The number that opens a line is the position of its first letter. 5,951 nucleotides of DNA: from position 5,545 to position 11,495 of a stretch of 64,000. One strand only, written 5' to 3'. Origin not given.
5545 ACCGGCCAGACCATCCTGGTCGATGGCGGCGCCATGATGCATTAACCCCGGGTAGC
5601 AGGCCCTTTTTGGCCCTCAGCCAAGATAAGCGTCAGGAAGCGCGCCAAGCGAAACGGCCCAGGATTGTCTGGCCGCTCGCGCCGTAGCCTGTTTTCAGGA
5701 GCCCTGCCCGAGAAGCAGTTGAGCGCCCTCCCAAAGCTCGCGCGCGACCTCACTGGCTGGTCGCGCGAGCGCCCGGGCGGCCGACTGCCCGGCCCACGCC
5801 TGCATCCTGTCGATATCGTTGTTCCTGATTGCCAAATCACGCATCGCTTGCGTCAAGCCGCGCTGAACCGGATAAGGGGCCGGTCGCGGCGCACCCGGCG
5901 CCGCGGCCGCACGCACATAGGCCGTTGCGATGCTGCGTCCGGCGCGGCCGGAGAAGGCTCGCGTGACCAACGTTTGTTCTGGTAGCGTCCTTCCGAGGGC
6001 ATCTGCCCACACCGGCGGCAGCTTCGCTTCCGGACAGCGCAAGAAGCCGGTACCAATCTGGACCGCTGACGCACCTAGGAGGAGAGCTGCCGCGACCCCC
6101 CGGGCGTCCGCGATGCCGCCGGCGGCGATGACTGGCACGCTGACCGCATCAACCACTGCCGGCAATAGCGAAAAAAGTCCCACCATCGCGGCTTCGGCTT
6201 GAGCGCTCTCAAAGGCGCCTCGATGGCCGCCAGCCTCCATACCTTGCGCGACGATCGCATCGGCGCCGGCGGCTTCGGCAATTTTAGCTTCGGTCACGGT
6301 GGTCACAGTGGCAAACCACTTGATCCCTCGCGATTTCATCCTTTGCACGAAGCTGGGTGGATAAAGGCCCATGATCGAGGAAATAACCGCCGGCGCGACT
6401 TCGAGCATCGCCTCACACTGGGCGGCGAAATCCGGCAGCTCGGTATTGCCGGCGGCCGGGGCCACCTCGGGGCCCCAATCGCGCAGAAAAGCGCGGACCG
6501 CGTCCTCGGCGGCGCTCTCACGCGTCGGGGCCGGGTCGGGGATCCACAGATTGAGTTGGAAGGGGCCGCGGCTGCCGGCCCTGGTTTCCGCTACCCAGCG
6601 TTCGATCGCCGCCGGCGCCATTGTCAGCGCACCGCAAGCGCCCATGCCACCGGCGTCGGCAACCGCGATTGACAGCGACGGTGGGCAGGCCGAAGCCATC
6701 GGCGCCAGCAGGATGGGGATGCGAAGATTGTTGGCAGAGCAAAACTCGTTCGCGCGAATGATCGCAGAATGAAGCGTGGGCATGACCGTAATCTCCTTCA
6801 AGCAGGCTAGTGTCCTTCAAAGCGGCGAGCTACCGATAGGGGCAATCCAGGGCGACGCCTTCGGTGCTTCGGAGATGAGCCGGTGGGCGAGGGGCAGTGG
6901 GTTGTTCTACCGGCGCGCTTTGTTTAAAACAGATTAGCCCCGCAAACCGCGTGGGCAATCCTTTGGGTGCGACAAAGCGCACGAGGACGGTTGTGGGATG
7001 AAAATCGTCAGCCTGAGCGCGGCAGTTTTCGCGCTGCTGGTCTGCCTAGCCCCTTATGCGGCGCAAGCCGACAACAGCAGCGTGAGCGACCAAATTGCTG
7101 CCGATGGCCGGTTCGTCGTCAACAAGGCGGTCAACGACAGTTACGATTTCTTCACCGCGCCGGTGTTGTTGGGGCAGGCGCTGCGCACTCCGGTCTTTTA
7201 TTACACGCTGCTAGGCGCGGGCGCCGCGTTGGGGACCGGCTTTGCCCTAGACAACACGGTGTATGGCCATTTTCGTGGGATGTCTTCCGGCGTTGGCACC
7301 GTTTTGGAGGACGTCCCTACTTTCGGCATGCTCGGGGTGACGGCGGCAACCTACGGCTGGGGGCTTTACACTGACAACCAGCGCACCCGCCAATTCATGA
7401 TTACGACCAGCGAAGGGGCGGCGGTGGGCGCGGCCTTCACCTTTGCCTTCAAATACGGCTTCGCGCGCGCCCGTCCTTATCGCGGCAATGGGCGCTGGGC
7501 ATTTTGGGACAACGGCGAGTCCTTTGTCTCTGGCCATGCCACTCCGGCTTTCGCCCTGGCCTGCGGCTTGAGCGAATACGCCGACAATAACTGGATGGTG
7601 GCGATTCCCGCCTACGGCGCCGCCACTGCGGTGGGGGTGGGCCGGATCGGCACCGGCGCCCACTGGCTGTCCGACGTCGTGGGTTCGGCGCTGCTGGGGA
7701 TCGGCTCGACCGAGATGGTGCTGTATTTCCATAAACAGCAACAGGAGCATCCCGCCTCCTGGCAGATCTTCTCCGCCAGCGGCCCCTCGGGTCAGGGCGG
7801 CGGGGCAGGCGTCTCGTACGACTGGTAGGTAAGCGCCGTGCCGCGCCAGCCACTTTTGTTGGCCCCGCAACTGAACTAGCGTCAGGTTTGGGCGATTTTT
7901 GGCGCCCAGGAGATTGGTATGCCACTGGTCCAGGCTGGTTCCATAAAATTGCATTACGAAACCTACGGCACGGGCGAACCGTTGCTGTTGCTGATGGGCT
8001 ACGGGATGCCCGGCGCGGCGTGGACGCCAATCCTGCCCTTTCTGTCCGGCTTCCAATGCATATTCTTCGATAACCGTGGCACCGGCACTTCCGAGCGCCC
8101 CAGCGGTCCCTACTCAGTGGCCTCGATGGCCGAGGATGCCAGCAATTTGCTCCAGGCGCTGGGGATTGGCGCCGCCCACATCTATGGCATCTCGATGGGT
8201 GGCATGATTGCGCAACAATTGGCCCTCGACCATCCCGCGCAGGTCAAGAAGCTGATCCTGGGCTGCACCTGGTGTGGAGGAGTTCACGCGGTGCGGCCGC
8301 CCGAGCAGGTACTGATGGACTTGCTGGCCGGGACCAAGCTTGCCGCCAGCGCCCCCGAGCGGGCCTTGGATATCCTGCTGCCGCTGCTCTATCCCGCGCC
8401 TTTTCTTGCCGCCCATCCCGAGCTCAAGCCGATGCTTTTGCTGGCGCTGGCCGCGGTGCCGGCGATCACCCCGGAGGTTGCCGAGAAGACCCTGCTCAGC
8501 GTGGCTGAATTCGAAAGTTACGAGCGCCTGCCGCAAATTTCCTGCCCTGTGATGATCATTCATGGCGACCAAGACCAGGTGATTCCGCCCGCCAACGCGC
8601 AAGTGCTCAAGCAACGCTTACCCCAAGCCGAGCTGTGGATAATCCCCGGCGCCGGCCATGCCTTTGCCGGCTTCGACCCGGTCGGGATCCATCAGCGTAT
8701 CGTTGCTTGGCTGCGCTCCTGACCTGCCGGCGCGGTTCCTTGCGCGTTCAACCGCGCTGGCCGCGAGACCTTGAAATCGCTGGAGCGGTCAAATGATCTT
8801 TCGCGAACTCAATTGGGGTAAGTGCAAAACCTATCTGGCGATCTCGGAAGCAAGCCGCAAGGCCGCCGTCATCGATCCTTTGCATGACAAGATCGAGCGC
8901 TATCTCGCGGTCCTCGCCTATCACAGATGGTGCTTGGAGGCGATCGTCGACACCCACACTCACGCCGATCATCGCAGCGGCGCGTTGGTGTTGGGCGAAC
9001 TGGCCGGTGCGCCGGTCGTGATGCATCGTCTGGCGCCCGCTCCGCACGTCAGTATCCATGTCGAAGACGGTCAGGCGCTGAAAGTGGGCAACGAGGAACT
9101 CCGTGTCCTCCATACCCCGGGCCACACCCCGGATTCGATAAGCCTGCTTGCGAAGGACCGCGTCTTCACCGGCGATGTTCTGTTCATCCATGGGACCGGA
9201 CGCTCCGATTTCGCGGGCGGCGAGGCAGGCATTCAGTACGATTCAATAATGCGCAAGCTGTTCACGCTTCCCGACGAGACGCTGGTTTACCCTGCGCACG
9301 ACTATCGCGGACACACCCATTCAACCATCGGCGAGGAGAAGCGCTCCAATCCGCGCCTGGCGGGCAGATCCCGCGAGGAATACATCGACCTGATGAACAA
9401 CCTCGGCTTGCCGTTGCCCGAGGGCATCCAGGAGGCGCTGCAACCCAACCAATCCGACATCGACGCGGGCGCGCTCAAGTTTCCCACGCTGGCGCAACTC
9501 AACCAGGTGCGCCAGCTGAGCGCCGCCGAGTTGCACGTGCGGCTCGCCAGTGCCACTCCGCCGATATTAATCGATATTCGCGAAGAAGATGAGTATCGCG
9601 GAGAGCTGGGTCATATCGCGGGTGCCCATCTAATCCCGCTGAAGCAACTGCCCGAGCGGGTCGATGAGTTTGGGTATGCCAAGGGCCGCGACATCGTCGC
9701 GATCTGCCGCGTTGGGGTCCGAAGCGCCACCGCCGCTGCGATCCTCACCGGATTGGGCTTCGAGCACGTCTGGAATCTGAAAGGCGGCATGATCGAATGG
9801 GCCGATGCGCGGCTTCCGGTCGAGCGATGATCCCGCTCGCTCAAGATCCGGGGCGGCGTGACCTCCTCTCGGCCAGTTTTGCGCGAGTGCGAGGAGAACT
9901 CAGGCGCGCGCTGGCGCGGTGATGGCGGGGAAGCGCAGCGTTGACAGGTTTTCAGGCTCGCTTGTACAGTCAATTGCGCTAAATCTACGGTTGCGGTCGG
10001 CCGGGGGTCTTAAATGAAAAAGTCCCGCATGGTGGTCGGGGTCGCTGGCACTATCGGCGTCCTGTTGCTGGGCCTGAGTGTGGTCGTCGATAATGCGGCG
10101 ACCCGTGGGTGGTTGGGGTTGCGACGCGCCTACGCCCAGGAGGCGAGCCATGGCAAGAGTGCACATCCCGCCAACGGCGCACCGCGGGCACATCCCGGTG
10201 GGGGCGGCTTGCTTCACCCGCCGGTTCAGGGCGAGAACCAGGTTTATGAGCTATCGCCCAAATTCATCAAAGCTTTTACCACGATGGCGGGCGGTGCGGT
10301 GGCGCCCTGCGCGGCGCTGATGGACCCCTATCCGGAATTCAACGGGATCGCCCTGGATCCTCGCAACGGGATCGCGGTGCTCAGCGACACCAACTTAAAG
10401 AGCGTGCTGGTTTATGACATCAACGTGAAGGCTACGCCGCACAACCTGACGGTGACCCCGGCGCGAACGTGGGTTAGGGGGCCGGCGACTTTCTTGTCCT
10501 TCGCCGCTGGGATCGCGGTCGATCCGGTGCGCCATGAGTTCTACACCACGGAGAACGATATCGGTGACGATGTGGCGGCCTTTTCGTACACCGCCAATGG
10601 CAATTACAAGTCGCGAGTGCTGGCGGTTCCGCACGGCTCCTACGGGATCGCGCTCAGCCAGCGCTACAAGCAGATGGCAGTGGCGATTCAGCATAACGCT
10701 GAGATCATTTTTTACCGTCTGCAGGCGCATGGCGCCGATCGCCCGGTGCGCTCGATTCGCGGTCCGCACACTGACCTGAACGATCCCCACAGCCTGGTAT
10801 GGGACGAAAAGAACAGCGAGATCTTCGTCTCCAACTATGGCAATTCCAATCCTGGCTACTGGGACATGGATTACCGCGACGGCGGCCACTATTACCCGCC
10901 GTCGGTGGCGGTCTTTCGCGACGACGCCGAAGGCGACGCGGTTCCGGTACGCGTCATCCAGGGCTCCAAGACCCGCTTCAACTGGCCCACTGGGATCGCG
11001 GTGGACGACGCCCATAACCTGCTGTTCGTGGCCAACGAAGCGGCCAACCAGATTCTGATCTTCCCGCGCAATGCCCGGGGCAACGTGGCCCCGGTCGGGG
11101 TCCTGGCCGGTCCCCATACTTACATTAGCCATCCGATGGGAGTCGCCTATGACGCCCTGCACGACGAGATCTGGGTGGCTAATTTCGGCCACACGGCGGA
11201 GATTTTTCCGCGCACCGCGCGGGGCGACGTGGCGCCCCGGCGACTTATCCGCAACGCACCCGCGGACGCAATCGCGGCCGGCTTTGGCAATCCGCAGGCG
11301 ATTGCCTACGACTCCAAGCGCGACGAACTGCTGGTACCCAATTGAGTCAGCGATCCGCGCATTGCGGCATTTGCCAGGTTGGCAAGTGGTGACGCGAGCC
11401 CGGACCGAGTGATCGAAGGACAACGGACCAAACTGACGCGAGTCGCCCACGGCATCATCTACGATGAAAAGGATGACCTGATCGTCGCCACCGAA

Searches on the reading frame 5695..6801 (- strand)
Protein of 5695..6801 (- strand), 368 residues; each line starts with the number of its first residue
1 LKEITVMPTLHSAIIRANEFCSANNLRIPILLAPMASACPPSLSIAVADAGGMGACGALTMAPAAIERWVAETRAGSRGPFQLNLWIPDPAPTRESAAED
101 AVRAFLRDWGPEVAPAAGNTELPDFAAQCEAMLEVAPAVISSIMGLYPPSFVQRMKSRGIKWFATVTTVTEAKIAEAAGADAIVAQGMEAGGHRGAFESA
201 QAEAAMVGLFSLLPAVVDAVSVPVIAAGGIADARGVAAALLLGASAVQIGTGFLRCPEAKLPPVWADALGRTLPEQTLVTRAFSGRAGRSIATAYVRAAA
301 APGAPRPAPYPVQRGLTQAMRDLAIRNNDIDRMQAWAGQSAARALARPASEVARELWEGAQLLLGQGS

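Call 57: search_protein_families(library=pfam, proteins=[window:5695-6801:-], max_evalue=0.001)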
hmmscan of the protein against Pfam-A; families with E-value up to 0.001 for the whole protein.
window:5695-6801:- (368 aa): 3 families
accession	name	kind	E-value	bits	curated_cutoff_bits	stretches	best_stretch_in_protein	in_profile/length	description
PF03060.21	NMO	-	3.9e-65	220.9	28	1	29-344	12-315/331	Nitronate monooxygenase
PF00478.31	IMPDH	-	2.8e-05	23.7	25.6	0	216-259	202-245/345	IMP dehydrogenase / GMP reductase domain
PF01070.24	FMN_dh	-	0.00016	21.2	24.9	1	166-253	226-305/350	FMN-dependent dehydrogenase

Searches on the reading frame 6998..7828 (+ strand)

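Call 57: search_protein_families(library=pfam, proteins=[window:6998-7828:+], max_evalue=0.001)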
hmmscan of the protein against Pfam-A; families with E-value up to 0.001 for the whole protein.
window:6998-7828:+ (276 aa): 1 family
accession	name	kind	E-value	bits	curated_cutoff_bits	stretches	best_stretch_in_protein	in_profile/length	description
PF01569.27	PAP2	-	3.3e-16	59.7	27.2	1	141-247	9-127/130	PAP2 superfamily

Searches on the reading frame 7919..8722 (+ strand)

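Call 57: search_protein_families(library=pfam, proteins=[window:7919-8722:+], max_evalue=0.001)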
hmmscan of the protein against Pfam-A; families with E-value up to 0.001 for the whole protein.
window:7919-8722:+ (267 aa): 8 families
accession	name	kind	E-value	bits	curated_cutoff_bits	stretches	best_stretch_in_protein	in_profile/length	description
PF00561.26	Abhydrolase_1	-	1.7e-33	116.7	25.8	1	21-249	2-240/245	alpha/beta hydrolase fold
PF12146.15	Hydrolase_4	-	1.4e-19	70.7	27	1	43-249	30-234/239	Serine aminopeptidase, S33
PF12697.13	Abhydrolase_6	-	2.8e-19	71.1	26.3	1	27-250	6-206/217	Alpha/beta hydrolase family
PF01738.24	DLH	-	4.7e-06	26.8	21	1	203-250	138-189/217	Dienelactone hydrolase family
PF00326.27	Peptidase_S9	-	1.2e-05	25.4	22.6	1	197-265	131-206/213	Prolyl oligopeptidase family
PF12695.13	Abhydrolase_5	-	4.7e-05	23.7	27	0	194-250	86-143/164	Alpha/beta hydrolase family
PF20408.4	Abhydrolase_11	-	0.00091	19.4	27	0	201-250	120-168/193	Alpha/beta hydrolase domain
PF03959.19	FSH1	-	0.00093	19.4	21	0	165-244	130-197/211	Serine hydrolase (FSH1)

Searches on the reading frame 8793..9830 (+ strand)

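Call 57: search_protein_families(library=pfam, proteins=[window:8793-9830:+], max_evalue=0.001)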
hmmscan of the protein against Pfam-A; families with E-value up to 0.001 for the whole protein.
window:8793-9830:+ (345 aa): 2 families
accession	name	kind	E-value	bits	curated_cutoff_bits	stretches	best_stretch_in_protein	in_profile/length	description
PF00581.25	Rhodanese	-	2e-16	60.7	22.2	1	244-338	2-101/102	Rhodanese-like domain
PF00753.33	Lactamase_B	-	2.3e-13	51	22.7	1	13-169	8-196/196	Metallo-beta-lactamase superfamily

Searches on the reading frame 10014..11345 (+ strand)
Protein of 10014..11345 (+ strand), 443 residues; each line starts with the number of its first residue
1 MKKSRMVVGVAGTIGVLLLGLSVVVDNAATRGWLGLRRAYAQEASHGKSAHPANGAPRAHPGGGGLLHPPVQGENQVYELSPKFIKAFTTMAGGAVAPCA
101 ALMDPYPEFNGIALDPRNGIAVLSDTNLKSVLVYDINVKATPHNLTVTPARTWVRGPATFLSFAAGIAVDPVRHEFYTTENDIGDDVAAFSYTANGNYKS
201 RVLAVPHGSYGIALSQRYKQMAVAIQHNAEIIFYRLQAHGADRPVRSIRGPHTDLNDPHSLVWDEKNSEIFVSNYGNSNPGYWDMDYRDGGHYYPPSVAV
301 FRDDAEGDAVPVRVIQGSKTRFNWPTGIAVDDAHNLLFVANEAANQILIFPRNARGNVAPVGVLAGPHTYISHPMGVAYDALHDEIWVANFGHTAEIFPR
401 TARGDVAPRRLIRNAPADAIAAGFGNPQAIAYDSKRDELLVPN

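Call 57: search_protein_families(library=pfam, proteins=[window:10014-11345:+], max_evalue=0.001)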
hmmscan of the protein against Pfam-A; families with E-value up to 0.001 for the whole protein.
window:10014-11345:+ (443 aa): 4 families
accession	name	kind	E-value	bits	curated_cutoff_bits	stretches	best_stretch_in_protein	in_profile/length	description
PF01436.27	NHL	-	1.6e-09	37.8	20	0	322-350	1-28/28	NHL repeat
PF10282.15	Lactonase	-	6.7e-06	26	21.7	0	297-356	267-325/344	Lactonase, 7-bladed beta-propeller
PF08450.18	SGL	-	9.3e-05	22.6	26.3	0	319-393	130-204/246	SMP-30/Gluconolactonase/LRE-like region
PF01731.26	Arylesterase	-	0.00014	22.4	21.3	0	320-350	51-81/86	Arylesterase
